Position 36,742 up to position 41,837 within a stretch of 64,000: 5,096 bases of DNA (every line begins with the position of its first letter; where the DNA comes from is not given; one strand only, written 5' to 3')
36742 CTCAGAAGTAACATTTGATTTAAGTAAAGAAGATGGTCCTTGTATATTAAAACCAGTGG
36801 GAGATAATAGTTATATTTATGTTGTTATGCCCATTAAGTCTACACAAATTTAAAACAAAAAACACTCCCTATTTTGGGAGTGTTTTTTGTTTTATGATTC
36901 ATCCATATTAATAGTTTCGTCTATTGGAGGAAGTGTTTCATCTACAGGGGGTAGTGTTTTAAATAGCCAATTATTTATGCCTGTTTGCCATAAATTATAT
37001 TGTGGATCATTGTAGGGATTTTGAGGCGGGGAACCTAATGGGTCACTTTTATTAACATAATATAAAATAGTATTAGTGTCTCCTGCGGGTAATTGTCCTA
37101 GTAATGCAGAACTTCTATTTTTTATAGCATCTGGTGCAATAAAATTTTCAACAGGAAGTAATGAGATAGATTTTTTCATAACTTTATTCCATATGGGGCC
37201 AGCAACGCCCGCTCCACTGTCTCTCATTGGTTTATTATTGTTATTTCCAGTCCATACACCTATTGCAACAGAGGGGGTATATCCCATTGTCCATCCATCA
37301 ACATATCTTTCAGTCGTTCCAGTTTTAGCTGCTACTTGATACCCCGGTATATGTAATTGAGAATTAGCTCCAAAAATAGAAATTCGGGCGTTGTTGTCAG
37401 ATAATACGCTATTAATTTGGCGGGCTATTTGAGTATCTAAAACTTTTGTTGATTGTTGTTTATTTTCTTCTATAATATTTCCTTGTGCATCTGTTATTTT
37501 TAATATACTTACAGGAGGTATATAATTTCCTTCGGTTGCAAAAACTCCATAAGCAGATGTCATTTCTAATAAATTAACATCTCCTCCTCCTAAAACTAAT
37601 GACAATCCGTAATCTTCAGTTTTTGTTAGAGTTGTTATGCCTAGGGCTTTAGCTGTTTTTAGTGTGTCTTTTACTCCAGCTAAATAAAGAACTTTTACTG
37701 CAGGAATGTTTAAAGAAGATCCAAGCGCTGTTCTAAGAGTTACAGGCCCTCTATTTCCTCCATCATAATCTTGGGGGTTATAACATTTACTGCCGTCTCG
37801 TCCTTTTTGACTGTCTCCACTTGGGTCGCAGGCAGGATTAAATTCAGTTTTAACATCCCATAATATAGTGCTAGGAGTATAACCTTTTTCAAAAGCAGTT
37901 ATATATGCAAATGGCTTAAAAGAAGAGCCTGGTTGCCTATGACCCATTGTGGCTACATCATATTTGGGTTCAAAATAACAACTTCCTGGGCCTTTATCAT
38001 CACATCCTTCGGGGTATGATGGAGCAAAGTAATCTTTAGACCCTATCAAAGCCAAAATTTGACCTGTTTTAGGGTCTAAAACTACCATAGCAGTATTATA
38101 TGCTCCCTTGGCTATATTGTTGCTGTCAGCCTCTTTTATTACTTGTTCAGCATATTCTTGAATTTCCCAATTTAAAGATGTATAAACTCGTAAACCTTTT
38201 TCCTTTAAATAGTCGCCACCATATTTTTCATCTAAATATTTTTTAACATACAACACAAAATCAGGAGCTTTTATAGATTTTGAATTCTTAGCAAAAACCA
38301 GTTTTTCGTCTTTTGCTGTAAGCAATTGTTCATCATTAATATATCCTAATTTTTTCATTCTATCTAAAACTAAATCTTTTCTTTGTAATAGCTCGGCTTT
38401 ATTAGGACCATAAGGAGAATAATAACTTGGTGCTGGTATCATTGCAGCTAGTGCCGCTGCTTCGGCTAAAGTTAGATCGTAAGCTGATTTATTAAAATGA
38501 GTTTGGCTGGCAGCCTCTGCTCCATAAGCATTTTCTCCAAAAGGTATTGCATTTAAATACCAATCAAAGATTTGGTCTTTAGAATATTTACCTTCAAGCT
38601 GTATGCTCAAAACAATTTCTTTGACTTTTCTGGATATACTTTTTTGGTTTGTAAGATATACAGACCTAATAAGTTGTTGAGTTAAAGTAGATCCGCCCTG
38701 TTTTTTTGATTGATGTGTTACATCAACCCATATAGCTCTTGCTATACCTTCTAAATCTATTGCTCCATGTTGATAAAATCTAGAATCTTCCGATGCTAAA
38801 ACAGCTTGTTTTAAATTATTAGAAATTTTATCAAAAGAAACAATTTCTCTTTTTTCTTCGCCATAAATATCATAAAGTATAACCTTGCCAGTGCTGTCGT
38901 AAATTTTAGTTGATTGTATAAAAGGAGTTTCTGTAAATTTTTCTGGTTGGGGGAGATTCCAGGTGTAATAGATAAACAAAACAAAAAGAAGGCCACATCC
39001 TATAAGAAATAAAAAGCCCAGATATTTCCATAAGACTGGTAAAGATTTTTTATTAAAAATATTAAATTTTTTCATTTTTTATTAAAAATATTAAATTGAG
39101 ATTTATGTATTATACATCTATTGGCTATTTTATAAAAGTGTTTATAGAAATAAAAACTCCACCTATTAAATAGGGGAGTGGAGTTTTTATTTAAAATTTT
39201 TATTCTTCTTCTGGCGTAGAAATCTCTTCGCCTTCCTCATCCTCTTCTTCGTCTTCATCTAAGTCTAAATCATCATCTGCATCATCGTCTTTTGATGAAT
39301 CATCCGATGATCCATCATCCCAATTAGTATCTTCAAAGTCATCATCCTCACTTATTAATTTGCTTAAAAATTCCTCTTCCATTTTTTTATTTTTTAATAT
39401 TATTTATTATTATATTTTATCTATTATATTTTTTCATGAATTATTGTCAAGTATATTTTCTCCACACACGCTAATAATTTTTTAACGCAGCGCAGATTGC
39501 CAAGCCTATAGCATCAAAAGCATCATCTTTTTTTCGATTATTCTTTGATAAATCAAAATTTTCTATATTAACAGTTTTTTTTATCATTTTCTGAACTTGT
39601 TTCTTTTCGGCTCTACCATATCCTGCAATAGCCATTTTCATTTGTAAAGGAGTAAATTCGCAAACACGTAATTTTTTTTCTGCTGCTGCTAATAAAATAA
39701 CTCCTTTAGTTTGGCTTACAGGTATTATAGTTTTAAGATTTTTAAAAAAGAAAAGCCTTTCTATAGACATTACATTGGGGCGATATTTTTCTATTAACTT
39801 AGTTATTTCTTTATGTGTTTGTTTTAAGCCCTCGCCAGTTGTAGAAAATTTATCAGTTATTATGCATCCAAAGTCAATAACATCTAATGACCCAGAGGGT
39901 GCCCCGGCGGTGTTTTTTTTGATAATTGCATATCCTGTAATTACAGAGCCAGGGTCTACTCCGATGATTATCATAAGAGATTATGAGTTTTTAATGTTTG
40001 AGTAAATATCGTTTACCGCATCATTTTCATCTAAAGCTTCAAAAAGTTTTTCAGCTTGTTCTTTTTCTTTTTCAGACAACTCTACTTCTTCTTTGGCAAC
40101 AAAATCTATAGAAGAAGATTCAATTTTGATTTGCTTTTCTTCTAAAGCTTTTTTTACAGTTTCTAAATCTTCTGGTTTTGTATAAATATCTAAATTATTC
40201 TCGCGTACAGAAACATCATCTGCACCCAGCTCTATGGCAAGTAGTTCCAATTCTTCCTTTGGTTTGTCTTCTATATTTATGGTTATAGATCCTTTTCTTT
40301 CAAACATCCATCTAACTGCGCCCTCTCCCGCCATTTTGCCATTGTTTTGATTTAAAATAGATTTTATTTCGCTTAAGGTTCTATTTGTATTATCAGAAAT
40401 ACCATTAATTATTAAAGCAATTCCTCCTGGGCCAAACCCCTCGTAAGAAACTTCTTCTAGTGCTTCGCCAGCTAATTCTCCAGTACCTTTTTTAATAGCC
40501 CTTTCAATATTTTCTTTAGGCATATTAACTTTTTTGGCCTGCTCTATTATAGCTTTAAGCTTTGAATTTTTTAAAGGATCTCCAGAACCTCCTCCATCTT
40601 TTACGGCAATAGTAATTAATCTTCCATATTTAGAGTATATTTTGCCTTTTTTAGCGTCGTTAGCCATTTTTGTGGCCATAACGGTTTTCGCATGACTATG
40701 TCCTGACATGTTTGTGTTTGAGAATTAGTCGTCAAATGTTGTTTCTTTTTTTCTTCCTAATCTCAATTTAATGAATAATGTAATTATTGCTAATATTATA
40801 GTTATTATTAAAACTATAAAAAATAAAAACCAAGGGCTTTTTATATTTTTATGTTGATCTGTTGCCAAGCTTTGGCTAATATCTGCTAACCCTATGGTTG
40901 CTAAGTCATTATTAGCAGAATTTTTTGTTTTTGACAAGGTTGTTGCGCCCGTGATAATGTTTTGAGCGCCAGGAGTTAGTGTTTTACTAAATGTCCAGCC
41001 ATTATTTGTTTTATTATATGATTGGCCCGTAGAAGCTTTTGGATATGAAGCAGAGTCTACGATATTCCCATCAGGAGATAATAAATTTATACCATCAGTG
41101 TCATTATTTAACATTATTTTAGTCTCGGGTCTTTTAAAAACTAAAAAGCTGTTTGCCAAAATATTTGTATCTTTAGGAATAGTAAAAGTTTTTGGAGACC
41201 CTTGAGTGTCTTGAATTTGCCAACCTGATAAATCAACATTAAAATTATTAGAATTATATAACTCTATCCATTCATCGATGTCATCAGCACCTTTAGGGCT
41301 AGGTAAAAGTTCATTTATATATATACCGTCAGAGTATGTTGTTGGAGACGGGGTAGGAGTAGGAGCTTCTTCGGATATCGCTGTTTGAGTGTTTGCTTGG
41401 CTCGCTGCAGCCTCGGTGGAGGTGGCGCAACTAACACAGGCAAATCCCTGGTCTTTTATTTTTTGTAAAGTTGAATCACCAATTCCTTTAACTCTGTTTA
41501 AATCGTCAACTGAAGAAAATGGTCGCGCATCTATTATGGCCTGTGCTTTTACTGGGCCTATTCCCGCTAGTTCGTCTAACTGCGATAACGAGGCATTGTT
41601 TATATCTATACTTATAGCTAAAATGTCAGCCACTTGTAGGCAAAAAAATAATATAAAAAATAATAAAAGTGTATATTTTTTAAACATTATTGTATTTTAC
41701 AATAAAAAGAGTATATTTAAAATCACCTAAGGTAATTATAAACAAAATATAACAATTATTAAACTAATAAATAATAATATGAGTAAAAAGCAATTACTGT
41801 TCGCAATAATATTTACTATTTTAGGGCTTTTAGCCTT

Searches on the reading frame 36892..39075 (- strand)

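Call 55: search_protein_families(library=pfam, proteins=[window:36892-39075:-], max_evalue=0.00001)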
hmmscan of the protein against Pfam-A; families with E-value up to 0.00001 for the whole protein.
window:36892-39075:- (727 aa): 2 families
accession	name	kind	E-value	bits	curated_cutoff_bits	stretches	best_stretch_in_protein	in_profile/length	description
PF00912.28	Transgly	-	6.3e-63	211.9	27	1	70-241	8-178/178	Transglycosylase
PF00905.27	Transpeptidase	-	6.7e-26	91.6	22.1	1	329-634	2-299/299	Penicillin binding protein transpeptidase domain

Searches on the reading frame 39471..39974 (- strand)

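Call 55: search_protein_families(library=pfam, proteins=[window:39471-39974:-], max_evalue=0.00001)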
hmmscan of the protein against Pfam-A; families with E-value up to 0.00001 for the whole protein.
window:39471-39974:- (167 aa): 1 family
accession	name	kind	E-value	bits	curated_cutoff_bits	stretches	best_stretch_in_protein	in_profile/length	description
PF02075.23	RuvC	-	3.4e-38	131.3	22.2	1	3-161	1-147/148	Crossover junction endodeoxyribonuclease RuvC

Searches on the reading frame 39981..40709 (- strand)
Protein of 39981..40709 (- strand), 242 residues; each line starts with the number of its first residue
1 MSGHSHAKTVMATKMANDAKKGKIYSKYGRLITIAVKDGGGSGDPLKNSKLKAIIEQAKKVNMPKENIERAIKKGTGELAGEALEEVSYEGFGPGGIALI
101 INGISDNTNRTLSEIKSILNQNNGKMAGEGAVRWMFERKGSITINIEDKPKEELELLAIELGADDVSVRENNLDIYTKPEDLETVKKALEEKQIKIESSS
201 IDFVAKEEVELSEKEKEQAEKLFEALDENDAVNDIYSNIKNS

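Call 55: search_protein_families(library=pfam, proteins=[window:39981-40709:-], max_evalue=0.00001)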
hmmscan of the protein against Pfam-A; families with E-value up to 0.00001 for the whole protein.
window:39981-40709:- (242 aa): 2 families
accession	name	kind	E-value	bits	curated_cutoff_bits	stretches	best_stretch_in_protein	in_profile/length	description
PF01709.26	Transcrip_reg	-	1.2e-49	168.5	27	1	84-239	1-160/160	TACO1/YebC second and third domain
PF20772.2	TACO1_YebC_N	-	6.9e-27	94.2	36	1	6-78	2-73/73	TACO1/YebC protein N-terminal domain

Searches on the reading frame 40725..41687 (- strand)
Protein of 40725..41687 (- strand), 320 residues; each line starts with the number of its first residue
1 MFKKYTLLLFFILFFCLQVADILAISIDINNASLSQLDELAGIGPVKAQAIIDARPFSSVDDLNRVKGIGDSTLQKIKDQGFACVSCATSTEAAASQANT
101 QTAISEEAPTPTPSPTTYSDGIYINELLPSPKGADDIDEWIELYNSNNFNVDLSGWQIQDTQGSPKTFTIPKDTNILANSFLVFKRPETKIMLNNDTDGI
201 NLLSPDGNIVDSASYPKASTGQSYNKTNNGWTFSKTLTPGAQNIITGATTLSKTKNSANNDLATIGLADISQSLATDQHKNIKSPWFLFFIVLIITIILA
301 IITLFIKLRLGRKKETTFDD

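Call 55: search_protein_families(library=pfam, proteins=[window:40725-41687:-], max_evalue=0.00001)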
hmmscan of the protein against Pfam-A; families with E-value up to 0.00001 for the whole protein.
window:40725-41687:- (320 aa): 3 families
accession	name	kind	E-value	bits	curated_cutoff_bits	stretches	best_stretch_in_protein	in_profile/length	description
PF00932.25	LTD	-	7.8e-19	68.5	34.3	1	119-216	5-108/109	Lamin Tail Domain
PF12836.13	HHH_3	-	5.5e-16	58.9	27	1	26-79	5-62/65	Helix-hairpin-helix motif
PF00633.29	HHH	-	2.5e-09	36.9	24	0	29-53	5-29/30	Helix-hairpin-helix motif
